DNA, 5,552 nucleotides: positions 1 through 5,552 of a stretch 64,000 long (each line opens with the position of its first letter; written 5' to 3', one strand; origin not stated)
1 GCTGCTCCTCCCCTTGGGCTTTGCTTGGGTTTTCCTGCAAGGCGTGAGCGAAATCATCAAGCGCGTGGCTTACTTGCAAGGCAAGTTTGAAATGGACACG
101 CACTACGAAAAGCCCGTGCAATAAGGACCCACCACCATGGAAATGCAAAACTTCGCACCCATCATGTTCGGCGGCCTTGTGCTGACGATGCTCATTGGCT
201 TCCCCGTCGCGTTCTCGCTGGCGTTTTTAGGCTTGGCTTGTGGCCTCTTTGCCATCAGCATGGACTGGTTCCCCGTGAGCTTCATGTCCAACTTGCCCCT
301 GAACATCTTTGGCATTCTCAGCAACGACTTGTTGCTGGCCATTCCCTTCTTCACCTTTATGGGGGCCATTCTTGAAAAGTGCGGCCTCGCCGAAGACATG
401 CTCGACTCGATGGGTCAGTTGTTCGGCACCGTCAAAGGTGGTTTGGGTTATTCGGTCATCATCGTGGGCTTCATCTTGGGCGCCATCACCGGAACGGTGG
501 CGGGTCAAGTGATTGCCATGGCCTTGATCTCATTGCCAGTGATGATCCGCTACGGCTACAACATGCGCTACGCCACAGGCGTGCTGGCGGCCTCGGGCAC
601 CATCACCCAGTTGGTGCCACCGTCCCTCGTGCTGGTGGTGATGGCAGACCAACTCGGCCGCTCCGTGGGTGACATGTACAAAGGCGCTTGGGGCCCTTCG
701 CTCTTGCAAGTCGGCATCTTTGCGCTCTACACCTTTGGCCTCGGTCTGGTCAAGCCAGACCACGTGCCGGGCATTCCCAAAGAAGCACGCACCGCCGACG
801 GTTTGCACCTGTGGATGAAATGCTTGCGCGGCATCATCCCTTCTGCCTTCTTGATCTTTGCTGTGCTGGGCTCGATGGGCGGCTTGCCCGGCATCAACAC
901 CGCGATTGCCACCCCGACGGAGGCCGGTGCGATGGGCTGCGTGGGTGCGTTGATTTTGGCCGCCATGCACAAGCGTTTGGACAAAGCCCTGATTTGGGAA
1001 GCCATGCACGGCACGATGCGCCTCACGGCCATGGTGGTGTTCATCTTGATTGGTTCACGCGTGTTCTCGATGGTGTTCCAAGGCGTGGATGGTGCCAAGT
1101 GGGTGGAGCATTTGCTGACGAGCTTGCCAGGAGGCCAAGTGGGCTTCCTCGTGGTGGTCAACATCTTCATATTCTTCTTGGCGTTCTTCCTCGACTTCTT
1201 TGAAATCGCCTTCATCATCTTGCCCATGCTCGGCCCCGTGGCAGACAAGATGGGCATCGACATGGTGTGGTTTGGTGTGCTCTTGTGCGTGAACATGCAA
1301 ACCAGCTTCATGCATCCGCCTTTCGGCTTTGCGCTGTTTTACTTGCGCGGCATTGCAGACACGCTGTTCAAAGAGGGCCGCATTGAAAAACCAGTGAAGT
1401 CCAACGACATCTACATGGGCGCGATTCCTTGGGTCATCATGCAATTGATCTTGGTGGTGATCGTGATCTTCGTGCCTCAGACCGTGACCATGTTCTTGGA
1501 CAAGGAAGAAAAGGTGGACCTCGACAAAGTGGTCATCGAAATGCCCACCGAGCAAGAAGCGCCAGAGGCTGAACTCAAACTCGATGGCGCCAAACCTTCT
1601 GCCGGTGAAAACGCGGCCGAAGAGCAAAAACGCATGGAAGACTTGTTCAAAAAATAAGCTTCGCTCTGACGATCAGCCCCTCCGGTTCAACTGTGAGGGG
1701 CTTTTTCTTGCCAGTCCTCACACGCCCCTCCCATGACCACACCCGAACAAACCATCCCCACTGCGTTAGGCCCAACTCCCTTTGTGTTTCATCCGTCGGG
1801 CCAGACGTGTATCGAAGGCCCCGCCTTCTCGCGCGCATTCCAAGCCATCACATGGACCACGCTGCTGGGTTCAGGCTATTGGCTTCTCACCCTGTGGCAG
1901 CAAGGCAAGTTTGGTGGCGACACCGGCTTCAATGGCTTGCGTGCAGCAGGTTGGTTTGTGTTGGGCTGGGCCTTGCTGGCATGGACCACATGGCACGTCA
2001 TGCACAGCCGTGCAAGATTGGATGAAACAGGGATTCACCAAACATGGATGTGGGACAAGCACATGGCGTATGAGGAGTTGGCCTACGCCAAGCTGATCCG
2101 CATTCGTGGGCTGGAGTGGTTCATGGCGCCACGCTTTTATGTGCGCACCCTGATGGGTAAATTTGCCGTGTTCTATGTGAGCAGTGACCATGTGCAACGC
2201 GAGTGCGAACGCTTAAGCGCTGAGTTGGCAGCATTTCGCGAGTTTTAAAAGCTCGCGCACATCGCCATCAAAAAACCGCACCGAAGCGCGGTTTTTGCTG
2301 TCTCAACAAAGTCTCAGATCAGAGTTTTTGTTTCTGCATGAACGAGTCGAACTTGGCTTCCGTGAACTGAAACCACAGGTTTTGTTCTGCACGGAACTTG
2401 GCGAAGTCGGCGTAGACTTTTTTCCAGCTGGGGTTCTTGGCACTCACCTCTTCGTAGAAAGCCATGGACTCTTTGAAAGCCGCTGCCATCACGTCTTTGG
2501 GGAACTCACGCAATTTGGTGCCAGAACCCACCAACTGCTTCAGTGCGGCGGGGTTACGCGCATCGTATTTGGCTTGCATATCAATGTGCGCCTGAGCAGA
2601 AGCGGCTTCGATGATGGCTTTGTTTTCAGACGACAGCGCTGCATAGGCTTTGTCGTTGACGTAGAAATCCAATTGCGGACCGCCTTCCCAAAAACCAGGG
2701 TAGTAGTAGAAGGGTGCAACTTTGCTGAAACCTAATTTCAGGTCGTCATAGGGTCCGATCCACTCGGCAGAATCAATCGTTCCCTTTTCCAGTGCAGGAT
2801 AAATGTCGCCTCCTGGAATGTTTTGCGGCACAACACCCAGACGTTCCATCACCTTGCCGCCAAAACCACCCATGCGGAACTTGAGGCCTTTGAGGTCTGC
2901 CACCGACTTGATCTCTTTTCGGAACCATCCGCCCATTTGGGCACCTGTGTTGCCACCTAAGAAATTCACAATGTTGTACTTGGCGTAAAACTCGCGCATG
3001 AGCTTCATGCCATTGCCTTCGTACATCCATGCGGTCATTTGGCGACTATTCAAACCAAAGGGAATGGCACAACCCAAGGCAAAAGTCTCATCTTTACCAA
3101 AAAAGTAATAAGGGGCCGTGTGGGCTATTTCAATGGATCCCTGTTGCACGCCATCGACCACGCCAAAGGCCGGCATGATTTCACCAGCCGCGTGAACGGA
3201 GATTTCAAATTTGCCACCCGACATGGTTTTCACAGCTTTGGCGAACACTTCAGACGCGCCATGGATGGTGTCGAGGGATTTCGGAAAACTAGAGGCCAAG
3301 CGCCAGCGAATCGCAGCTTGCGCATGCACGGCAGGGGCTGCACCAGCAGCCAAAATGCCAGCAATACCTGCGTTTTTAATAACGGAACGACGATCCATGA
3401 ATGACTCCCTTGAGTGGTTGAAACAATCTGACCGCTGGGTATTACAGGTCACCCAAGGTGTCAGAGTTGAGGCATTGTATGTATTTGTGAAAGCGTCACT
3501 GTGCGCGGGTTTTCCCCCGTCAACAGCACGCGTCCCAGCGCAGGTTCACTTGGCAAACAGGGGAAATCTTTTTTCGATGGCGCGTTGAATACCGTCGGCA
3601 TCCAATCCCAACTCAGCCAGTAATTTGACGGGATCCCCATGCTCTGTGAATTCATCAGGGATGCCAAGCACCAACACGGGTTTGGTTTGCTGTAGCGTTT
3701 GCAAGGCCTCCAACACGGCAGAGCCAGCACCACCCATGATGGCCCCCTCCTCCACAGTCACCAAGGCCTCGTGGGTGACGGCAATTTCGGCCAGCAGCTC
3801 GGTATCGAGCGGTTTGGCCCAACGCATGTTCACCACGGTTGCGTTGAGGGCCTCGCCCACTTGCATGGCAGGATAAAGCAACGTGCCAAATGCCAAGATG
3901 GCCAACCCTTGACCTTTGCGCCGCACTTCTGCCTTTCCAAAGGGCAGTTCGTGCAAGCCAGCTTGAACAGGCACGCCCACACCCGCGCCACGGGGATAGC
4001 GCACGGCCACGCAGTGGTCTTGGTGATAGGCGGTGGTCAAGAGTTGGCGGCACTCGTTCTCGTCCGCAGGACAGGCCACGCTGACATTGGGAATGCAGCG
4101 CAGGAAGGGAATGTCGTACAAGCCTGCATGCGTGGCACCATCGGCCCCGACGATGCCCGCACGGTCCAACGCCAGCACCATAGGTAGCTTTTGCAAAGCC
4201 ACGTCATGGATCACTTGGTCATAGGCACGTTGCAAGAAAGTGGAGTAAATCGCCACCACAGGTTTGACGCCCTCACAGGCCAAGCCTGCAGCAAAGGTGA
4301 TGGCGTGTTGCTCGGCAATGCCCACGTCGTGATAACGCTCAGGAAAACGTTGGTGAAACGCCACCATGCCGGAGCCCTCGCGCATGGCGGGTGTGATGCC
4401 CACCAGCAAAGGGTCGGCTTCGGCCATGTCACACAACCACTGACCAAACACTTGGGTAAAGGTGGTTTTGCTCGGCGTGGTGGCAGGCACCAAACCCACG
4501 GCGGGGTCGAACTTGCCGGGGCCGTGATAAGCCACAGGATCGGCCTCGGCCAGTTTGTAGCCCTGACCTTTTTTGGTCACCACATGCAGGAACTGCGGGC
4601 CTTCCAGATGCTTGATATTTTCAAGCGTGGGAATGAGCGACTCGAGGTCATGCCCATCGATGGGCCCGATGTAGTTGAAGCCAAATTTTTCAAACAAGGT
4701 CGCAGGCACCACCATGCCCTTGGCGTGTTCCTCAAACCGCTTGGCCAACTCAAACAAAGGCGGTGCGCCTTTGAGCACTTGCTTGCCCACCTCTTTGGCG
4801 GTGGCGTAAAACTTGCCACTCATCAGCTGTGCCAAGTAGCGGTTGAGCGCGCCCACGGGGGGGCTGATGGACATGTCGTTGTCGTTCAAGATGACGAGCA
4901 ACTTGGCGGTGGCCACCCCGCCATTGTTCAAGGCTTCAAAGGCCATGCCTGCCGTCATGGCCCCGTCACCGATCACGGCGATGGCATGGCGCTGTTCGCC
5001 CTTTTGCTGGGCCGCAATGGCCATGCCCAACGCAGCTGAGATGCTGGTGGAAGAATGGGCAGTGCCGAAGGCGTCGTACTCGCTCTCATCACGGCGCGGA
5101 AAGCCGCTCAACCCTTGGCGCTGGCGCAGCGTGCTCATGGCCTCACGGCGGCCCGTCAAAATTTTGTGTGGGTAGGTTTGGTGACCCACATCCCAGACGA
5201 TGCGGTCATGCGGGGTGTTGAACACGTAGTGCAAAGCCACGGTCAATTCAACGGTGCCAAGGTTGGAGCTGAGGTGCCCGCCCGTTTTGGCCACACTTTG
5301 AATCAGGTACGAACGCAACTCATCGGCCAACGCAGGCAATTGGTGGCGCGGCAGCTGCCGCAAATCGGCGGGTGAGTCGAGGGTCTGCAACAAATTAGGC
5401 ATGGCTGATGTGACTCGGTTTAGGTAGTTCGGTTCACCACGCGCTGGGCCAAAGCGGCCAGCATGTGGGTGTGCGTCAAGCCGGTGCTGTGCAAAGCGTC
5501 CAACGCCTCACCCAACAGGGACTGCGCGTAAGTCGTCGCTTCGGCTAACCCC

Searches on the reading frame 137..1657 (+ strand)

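Call 47: search_protein_families(library=ncbifam, max_evalue=1e-20, proteins=[window:137-1657:+])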
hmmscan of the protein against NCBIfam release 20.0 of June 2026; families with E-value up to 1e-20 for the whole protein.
window:137-1657:+ (506 aa): 2 families
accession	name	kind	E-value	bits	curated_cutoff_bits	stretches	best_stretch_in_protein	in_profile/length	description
TIGR00786.1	dctM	subfamily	3.9e-87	292.6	268.45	1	21-453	1-404/405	TRAP transporter large permease subunit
NF011634.1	PRK15060.1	equivalog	1.9e-35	122.8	800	1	9-453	5-420/425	2,3-diketo-L-gulonate TRAP transporter large permease YiaN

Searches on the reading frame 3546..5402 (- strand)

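Call 47: search_protein_families(library=ncbifam, max_evalue=1e-20, proteins=[window:3546-5402:-])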
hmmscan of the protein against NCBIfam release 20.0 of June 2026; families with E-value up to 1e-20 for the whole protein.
window:3546-5402:- (618 aa): 5 families
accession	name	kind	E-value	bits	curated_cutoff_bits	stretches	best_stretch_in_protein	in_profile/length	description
TIGR00204.1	dxs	equivalog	6.7e-266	883.7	465.95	1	6-612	2-614/616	1-deoxy-D-xylulose-5-phosphate synthase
NF003933.0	PRK05444.2-2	equivalog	6.9e-179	596.2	395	1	3-613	6-605/606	1-deoxy-D-xylulose-5-phosphate synthase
NF008968.0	PRK12315.1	subfamily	2.6e-141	471.7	510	2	234-611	201-579/582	1-deoxy-D-xylulose-5-phosphate synthase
NF004559.0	PRK05899.2-5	equivalog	4.3e-56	190.4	488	1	316-611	321-622/627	transketolase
NF004556.0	PRK05899.2-2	equivalog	2.2e-30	105.5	575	1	317-611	326-636/639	transketolase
